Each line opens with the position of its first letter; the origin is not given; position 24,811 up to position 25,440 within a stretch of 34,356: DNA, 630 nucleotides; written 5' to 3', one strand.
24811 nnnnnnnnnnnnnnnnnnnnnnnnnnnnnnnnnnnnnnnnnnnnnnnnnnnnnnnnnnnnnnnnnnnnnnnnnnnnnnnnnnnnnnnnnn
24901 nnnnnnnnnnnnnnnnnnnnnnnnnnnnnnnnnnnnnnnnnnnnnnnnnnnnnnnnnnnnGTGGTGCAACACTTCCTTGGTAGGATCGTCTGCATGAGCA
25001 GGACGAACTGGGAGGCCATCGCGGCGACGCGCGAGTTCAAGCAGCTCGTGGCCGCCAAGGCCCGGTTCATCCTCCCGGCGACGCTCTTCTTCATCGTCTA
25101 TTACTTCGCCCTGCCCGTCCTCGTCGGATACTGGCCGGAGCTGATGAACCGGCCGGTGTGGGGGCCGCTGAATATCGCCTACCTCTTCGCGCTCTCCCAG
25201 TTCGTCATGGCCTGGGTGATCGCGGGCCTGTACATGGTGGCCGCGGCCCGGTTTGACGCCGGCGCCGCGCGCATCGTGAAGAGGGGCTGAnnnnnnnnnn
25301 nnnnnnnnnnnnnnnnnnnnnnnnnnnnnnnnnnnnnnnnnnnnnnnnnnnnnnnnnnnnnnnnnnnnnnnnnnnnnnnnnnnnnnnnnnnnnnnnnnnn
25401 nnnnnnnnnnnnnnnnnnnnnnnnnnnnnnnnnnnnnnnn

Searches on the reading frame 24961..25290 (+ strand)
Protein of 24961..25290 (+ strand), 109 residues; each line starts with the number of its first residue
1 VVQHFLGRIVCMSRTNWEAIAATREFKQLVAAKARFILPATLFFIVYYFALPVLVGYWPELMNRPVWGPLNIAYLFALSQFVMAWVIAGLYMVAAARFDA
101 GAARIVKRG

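Call 69: search_protein_families(library=pfam, proteins=[window:24961-25290:+], max_evalue=0.00001)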
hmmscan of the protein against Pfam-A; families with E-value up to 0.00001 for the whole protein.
window:24961-25290:+ (109 aa): 1 family
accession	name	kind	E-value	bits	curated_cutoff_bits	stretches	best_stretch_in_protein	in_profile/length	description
PF04341.17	DUF485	-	2.3e-25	88.8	28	1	22-106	2-87/88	Protein of unknown function, DUF485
